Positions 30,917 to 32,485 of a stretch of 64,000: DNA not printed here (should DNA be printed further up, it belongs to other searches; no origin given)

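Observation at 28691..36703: Chemosensory operon with an embedded orphan UrtA/AmiC-family binding lipoprotein and no adaptation enzymes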

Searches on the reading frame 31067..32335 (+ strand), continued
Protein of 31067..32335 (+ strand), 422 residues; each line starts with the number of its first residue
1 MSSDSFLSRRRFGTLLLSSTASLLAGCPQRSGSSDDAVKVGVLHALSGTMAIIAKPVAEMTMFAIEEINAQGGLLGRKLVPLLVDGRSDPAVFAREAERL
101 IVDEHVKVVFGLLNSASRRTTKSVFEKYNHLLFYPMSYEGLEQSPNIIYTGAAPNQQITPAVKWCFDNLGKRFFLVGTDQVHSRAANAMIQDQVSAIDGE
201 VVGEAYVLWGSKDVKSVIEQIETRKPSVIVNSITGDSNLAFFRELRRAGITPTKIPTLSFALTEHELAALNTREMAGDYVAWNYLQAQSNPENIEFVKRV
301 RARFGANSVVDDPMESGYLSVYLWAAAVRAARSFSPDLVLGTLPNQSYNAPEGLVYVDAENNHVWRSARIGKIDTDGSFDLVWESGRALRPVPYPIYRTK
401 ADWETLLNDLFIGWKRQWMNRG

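Call 57: predict_structure(alignment_id=A1)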
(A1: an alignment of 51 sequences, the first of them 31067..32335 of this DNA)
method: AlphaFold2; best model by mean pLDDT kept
length: 422 residues; sequences in the alignment: 51
mean_pLDDT: 89.6   pTM: 0.87
mean pLDDT of the five models: 89.6, 89.2, 89.1, 88.5, 88.1
residues with pLDDT >= 90: 320; 70-90: 66; 50-70: 3; < 50: 33
segments of 3 or more residues with pLDDT < 50: 1-33
pLDDT, mean of each block of 10 residues (from residue 1): 40 47 44 71 91 92 98 97 94 97 98 88 96 90 88 86 97 96 92 94 94 96 98 93 98 97 91 97 94 96 95 96 98 96 93 92 93 95 93 82 91 91 81
secondary structure, 60 per line:
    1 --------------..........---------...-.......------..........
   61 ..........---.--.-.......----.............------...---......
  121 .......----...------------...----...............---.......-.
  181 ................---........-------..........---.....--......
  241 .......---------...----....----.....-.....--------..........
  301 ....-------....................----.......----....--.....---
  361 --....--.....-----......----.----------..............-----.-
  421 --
elements in order: H15-24 E38-44 H51-70 E79-85 H90-102 E109-111 H115-127 E132-134 E147-149 H154-168 E172-178 H181-196 E200-207 H215-224 E228-232 H235-247 E257-259 H264-267 H272-275 E278-282 H291-304 H312-331 H336-342 E347-350 E353-357 E363-366 E369-373 E379-384 H400-413

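Call 63: search_dna_similar(query=window:31067-32335:+, collection=plasmids, mode=protein, max_rows=30, max_evalue=1e-30)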
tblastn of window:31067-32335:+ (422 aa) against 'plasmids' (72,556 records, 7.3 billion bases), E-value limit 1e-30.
Records with a match: 905; places in all: 1190; records where one place covers at least 80% of the query: 889.
Best place of each record, by identity: <60% 905.
By first word of the organism name: Klebsiella 387; Rhizobium 128; Sinorhizobium 84; Agrobacterium 69; Salmonella 24; Shinella 14; Enterobacter 13; Paracoccus 12; Thioclava 11; Paraburkholderia 11; and 68 more.
By predicted mobility (MOB-suite, as given by PLSDB): conjugative 464; non-mobilizable 313; mobilizable 128.
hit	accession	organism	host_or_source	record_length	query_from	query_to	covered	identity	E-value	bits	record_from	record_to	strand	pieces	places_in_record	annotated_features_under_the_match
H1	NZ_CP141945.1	Novosphingobium sp. RL4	Rheum palmatum L.,Single ...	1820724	6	394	92%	42.6%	6e-94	316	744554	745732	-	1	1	none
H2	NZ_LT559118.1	Nonomuraea gerenzanensis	-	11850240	26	394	87%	44.4%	1e-99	332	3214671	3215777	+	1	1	none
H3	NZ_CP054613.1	Paenibacillus cellulosilyticus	cell culture,soil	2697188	31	394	86%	44.5%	2e-102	340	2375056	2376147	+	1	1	none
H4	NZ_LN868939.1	Nocardia farcinica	not known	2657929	27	394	87%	42.9%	4e-91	308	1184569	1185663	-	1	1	none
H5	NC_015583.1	Novosphingobium sp. PP1Y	-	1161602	31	394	86%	43.2%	2e-92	311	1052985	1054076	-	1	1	none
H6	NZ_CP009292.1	Novosphingobium pentaromativorans US6-1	mud sediment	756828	31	394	86%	43.2%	3e-92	311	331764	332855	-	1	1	urtA: urea ABC transporter substrate-binding protein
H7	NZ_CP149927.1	Thioclava sp. GXIMD4216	-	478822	30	394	86%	43.0%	2e-89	303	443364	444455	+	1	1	urtA: urea ABC transporter substrate-binding protein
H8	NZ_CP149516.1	Thioclava sp. GXIMD4215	pure culture,mangrove soil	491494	30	394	86%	43.0%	3e-89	302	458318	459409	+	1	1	urtA: urea ABC transporter substrate-binding protein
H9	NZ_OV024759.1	Deinococcus radiodurans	-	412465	33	394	86%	43.4%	9e-91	307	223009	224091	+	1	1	urtA: urea ABC transporter substrate-binding protein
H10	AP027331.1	Sphingobium sp. TomTYG65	-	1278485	36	394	85%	43.6%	2e-91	309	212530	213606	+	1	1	urea ABC transporter substrate-binding protein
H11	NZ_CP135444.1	Thioclava sp. FTW29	-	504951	34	394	86%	43.2%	4e-89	302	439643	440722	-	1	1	urtA: urea ABC transporter substrate-binding protein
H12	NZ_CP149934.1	Thioclava sp. GXIMD2076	-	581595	34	394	86%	42.9%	4e-90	305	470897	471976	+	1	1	urtA: urea ABC transporter substrate-binding protein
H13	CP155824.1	Thioclava sp. 'Guangxiensis'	Bruguiera gymnorhiza,pure ...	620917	34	394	86%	42.9%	1e-89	304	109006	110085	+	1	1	urtA: urea ABC transporter substrate-binding protein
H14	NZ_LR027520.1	Thermus thermophilus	-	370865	34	394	86%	42.8%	6e-93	313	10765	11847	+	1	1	none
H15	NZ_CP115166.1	Deinococcus aquaticus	Freshwater stream system, activated ...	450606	38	394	85%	43.1%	1e-90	306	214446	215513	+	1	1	urtA: urea ABC transporter substrate-binding protein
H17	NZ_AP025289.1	Treponema saccharophilum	-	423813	26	394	87%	40.8%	5e-93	313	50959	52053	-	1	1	urea ABC transporter substrate-binding protein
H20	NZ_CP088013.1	Rhizobium sp. T136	Melilotus albus,Cell culture,root nodule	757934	33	422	92%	37.8%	5e-65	233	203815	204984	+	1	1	urtA: urea ABC transporter substrate-binding protein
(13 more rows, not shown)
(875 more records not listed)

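Call 64: get_annotated_region(hit=H9, flank=7000)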
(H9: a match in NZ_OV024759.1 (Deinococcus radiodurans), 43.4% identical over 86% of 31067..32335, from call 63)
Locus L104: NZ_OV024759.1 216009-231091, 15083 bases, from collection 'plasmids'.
description: Deinococcus radiodurans isolate DRR11 plasmid 3
organism: Deinococcus radiodurans (NCBI taxid 1299)
taxonomy: Bacteria; Deinococcota; Deinococci; Deinococcales; Deinococcaceae; Deinococcus; Deinococcus radiodurans
host: -; source: -; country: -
typing (MOB-suite, as given by PLSDB): non-mobilizable
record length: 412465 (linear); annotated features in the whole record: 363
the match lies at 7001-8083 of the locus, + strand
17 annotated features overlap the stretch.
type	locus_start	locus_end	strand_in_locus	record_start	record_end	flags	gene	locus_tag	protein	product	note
CDS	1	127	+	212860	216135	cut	-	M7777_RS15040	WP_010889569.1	carboxyl transferase domain-containing protein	-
CDS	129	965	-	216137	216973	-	-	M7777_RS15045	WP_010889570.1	urease accessory protein UreD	-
CDS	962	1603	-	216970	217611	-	ureG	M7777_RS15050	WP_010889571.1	urease accessory protein UreG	GO:0019627 - urea metabolic process [Evidence IEA]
CDS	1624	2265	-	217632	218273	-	-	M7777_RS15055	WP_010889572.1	urease accessory protein UreF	-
CDS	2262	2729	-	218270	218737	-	ureE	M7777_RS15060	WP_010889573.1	urease accessory protein UreE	-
CDS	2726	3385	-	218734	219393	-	hypB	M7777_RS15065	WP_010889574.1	hydrogenase nickel incorporation protein HypB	GO:0036211 - protein modification process [Evidence IEA]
CDS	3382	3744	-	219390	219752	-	-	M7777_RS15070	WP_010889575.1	hydrogenase maturation nickel metallochaperone HypA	-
CDS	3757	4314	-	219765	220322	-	-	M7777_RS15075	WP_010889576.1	HupE/UreJ family protein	-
CDS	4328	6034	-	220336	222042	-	ureC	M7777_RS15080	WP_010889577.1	urease subunit alpha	GO:0019627 - urea metabolic process [Evidence IEA]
CDS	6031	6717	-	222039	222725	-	-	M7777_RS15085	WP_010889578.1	urease subunit beta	GO:0043419 - urea catabolic process [Evidence IEA]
CDS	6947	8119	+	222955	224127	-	urtA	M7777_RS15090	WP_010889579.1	urea ABC transporter substrate-binding protein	GO:0015840 - urea transport [Evidence IEA]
CDS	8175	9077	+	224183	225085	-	urtB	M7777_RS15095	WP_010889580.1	urea ABC transporter permease subunit UrtB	GO:0015840 - urea transport [Evidence IEA]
CDS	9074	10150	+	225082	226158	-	urtC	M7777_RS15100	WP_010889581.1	urea ABC transporter permease subunit UrtC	GO:0015840 - urea transport [Evidence IEA]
CDS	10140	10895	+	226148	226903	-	urtD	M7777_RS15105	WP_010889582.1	urea ABC transporter ATP-binding protein UrtD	GO:0015840 - urea transport [Evidence IEA]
CDS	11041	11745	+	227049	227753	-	urtE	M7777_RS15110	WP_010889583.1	urea ABC transporter ATP-binding subunit UrtE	GO:0015840 - urea transport [Evidence IEA]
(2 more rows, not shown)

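Call 65: get_annotated_region(hit=H6, flank=7000)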
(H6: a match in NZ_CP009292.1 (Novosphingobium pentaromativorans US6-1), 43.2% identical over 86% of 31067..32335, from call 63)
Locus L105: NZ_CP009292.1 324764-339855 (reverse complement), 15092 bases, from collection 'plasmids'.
description: Novosphingobium pentaromativorans US6-1 plasmid pLA3, complete sequence
organism: Novosphingobium pentaromativorans US6-1 (NCBI taxid 1088721)
taxonomy: Bacteria; Pseudomonadota; Alphaproteobacteria; Sphingomonadales; Sphingomonadaceae; Novosphingobium; Novosphingobium pentaromativorans; Novosphingobium pentaromativorans US6-1
host: -; source: mud sediment; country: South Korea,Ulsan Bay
typing (MOB-suite, as given by PLSDB): non-mobilizable
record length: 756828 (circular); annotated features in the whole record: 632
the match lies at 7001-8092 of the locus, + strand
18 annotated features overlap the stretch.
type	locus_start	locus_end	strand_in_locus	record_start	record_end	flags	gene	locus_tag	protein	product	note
CDS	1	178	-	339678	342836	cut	-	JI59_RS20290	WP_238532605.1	ATP-binding protein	-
CDS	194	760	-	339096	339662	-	-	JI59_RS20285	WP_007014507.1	HupE/UreJ family protein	-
CDS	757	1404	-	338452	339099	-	ureG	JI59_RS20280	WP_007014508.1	urease accessory protein UreG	GO:0019627 - urea metabolic process [Evidence IEA]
CDS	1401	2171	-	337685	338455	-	-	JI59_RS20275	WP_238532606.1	urease accessory protein UreF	-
CDS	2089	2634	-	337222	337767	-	-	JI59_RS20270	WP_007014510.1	urease accessory protein UreE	-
CDS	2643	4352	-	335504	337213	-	ureC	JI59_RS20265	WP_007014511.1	urease subunit alpha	GO:0019627 - urea metabolic process [Evidence IEA]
CDS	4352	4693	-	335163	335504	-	-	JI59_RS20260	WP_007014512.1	urease subunit beta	GO:0043419 - urea catabolic process [Evidence IEA]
CDS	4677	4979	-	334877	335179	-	-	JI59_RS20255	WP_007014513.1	urease subunit gamma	GO:0043419 - urea catabolic process [Evidence IEA]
CDS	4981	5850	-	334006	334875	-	-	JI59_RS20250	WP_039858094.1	urease accessory protein UreD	GO:0006807 - nitrogen compound metabolic process [Evidence IEA]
CDS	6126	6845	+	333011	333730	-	-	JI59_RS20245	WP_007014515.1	TorF family putative porin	-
CDS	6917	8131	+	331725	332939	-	urtA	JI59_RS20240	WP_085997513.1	urea ABC transporter substrate-binding protein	GO:0015840 - urea transport [Evidence IEA]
CDS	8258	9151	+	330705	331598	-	urtB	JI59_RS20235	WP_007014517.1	urea ABC transporter permease subunit UrtB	GO:0015840 - urea transport [Evidence IEA]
CDS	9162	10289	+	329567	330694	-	urtC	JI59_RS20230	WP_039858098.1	urea ABC transporter permease subunit UrtC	GO:0015840 - urea transport [Evidence IEA]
CDS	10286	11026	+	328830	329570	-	urtD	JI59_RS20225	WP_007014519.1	urea ABC transporter ATP-binding protein UrtD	GO:0015840 - urea transport [Evidence IEA]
CDS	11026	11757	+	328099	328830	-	urtE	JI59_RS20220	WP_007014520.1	urea ABC transporter ATP-binding subunit UrtE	GO:0015840 - urea transport [Evidence IEA]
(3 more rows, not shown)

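Call 66: get_annotated_region(hit=H17, flank=7000)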
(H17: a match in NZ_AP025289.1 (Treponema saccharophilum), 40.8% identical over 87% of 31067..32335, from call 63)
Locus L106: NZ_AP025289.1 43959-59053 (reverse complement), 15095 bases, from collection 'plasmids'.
description: Treponema saccharophilum strain JCM 32279 plasmid pTS1, complete sequence
organism: Treponema saccharophilum (NCBI taxid 165)
taxonomy: Bacteria; Spirochaetota; Spirochaetia; Spirochaetales; Treponemataceae; Treponema; Treponema saccharophilum
host: -; source: -; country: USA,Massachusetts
typing (MOB-suite, as given by PLSDB): non-mobilizable
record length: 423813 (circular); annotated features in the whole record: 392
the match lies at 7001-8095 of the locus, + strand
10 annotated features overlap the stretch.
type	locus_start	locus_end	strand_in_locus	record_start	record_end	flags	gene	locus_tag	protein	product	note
CDS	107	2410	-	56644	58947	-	-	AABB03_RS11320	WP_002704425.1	carbohydrate binding domain-containing protein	-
CDS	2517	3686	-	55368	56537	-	-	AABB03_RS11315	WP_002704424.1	hypothetical protein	-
CDS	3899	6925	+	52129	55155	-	-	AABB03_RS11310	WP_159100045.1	adenylate/guanylate cyclase domain-containing protein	GO:0009190 - cyclic nucleotide biosynthetic process [Evidence IEA]; GO:0035556 - intracellular signal transduction ...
CDS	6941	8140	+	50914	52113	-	-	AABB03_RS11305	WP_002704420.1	urea ABC transporter substrate-binding protein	-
CDS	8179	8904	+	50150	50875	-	-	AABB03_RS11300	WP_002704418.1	putative ABC transporter permease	-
CDS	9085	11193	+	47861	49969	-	-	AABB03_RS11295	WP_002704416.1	methyl-accepting chemotaxis protein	GO:0007165 - signal transduction [Evidence IEA]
CDS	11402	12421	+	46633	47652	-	dctP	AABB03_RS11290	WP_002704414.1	TRAP transporter substrate-binding protein DctP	GO:0055085 - transmembrane transport [Evidence IEA]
CDS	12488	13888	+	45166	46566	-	-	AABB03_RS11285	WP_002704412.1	sodium-dependent transporter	-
CDS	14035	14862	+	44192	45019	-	-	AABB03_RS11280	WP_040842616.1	adenosylcobinamide-GDP ribazoletransferase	GO:0009236 - cobalamin biosynthetic process [Evidence IEA]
CDS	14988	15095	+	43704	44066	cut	-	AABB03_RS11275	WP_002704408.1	EamA family transporter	-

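Call 72: fold_search(model_id=the predicted structure, library=pdb)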
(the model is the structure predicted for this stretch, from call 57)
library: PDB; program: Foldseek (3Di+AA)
matches with E <= 10: 1877; with E <= 0.001: 1150
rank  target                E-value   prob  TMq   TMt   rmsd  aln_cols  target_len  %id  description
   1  8tg1_A                8.3e-48  1.00  0.84  0.96   1.7       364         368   45  Caldicellulosiruptor saccharolyticus periplasmic urea-binding protein (released 2024-06-19)
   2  8tg1_B                1.2e-46  1.00  0.84  0.94   1.7       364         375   45  Caldicellulosiruptor saccharolyticus periplasmic urea-binding protein (released 2024-06-19)
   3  8hic                  1.7e-40  1.00  0.82  0.88   1.4       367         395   41  Crystal structure of UrtA from Prochlorococcus marinus str. MIT 9313 in complex with urea and calcium (released 2023-11-22)
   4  7s6f                  5.5e-40  1.00  0.82  0.88   1.4       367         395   40  Crystal structure of UrtA1 from Synechococcus WH8102 in complex with urea and calcium (released 2021-10-20)
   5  7s6e_A                1.4e-39  1.00  0.82  0.87   1.4       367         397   40  Crystal structure of UrtA from Synechococcus CC9311 in complex with urea and calcium (released 2021-10-13)
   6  7s6e_B                1.4e-39  1.00  0.82  0.87   2.1       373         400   40  Crystal structure of UrtA from Synechococcus CC9311 in complex with urea and calcium (released 2021-10-13)
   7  1pea                  1.6e-34  1.00  0.82  0.94   1.6       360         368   29  AMIDE RECEPTOR/NEGATIVE REGULATOR OF THE AMIDASE OPERON OF PSEUDOMONAS AERUGINOSA (AMIC) COMPLEXED WITH ACETAMIDE (released 1996-04-03)
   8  1qnl                  4.9e-34  1.00  0.82  0.94   2.2       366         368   28  AMIDE RECEPTOR/NEGATIVE REGULATOR OF THE AMIDASE OPERON OF PSEUDOMONAS AERUGINOSA (AMIC) COMPLEXED WITH BUTYRAMIDE (released 1999-12-23)
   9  1qo0_A                4.9e-34  1.00  0.82  0.92   3.8       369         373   29  Amide receptor of the amidase operon of Pseudomonas aeruginosa (AmiC) complexed with the negative regulator AmiR. (released 1999-12-23)
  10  1qo0_B                9.3e-33  1.00  0.81  0.92   3.1       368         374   29  Amide receptor of the amidase operon of Pseudomonas aeruginosa (AmiC) complexed with the negative regulator AmiR. (released 1999-12-23)
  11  4f06                  1.2e-24  1.00  0.76  0.87   2.8       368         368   20  Crystal structure of solute binding protein of ABC transporter from Rhodopseudomonas palustris HaA2 RPB_2270 in complex  (released 2012-08-15)
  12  4evs                  2.8e-24  1.00  0.73  0.83   3.3       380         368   18  Crystal structure of ABC transporter from R. palustris - solute binding protein (RPA0985) in complex with 4-hydroxybenzo (released 2012-05-23)
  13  4ey3                  9.6e-24  1.00  0.77  0.89   2.2       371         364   18  Crystal structure of solute binding protein of ABC transporter in complex with p-hydroxybenzoic acid (released 2012-05-30)
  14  4eyg_A                1.1e-23  1.00  0.76  0.88   2.3       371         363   19  Crystal structure of solute binding protein of ABC transporter from Rhodopseudomonas palustris BisB5 in complex with v (released 2012-05-30)
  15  4eyg_B                1.4e-23  1.00  0.76  0.88   2.3       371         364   19  Crystal structure of solute binding protein of ABC transporter from Rhodopseudomonas palustris BisB5 in complex with v (released 2012-05-30)
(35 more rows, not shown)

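Call 74: get_annotated_region(hit=H20, flank=6000)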
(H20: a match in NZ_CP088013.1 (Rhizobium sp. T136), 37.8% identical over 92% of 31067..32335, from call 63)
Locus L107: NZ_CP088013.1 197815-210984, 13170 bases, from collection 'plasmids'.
description: Rhizobium sp. T136 plasmid pT136c, complete sequence
organism: Rhizobium sp. T136 (NCBI taxid 555319)
taxonomy: Bacteria; Pseudomonadota; Alphaproteobacteria; Hyphomicrobiales; Rhizobiaceae; Rhizobium; Rhizobium sp. T136
host: -; source: Melilotus albus,Cell culture,root nodule; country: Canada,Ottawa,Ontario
typing (MOB-suite, as given by PLSDB): non-mobilizable
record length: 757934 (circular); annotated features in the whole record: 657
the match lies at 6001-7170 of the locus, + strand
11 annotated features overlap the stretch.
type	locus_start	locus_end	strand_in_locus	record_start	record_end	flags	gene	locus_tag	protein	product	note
CDS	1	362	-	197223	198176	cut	-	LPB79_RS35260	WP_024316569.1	sulfonate ABC transporter substrate-binding protein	-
CDS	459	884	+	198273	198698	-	-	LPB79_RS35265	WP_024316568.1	hypothetical protein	-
CDS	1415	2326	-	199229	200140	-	-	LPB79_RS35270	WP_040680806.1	response regulator transcription factor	-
CDS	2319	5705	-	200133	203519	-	-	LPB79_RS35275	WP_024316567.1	ATP-binding protein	-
CDS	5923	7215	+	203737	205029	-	urtA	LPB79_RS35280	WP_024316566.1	urea ABC transporter substrate-binding protein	GO:0015840 - urea transport [Evidence IEA]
CDS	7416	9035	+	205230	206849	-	urtB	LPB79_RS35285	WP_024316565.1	urea ABC transporter permease subunit UrtB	GO:0015840 - urea transport [Evidence IEA]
CDS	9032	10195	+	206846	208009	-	urtC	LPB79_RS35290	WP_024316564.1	urea ABC transporter permease subunit UrtC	GO:0015840 - urea transport [Evidence IEA]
CDS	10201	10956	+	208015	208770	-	urtD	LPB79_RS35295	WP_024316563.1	urea ABC transporter ATP-binding protein UrtD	GO:0015840 - urea transport [Evidence IEA]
CDS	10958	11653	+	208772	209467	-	urtE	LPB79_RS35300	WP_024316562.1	urea ABC transporter ATP-binding subunit UrtE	GO:0015840 - urea transport [Evidence IEA]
CDS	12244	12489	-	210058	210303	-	-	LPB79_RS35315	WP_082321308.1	hypothetical protein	-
CDS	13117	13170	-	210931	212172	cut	-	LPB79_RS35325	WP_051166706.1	alpha/beta hydrolase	-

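Call 79: find_encoding_contigs(protein=P0105, flank=8000, max_places=1)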
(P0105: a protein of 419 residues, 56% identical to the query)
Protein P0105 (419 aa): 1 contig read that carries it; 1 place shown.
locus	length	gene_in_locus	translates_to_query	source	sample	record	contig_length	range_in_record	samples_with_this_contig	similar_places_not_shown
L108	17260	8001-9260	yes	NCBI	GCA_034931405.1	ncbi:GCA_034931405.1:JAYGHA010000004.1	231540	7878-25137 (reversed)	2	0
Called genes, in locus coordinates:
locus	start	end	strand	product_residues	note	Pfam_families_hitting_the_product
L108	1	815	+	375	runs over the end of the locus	PF02481:DNA_processg_A, PF17782:WHD_DprA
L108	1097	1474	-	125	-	PF03912:Psb28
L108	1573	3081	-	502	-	PF13354:Beta-lactamase2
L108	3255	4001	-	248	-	PF00588:SpoU_methylase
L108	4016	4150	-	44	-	-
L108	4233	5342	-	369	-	PF08240:ADH_N, PF00107:ADH_zinc_N, PF13602:ADH_zinc_N_2 (faint)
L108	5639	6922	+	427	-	PF00155:Aminotran_1_2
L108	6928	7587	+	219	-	PF01782:RimM, PF05239:PRC, PF24986:PRC_RimM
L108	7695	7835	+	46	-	-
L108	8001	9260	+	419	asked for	PF13433:Peripla_BP_5, PF13458:Peripla_BP_6, PF01094:ANF_receptor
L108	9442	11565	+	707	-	PF02743:dCache_1, PF00672:HAMP, PF00512:HisKA (faint), PF02518:HATPase_c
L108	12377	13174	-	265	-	PF07444:Ycf66_N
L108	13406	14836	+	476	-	PF03446:NAD_binding_2, PF00393:6PGD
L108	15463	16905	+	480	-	PF00005:ABC_tran (weak), PF13175:AAA_15, PF13304:AAA_21, PF13175:AAA_15, PF02463:SMC_N (weak), PF13041:PPR_2 (faint), PF13812:PPR_3 (faint), PF12854:PPR_1 (faint)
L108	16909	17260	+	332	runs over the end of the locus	PF14491:DUF4435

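Call 83: find_encoding_contigs(protein=P0001, flank=3000, max_places=3)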
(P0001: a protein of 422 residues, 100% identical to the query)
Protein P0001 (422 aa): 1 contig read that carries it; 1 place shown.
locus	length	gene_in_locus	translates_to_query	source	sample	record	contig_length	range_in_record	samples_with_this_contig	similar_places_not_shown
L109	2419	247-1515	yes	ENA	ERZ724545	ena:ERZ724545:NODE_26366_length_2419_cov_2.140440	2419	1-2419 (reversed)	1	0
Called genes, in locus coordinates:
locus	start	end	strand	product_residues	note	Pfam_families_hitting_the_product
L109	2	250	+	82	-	?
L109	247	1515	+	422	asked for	PF13433:Peripla_BP_5, PF13458:Peripla_BP_6, PF01094:ANF_receptor (weak)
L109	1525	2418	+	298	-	?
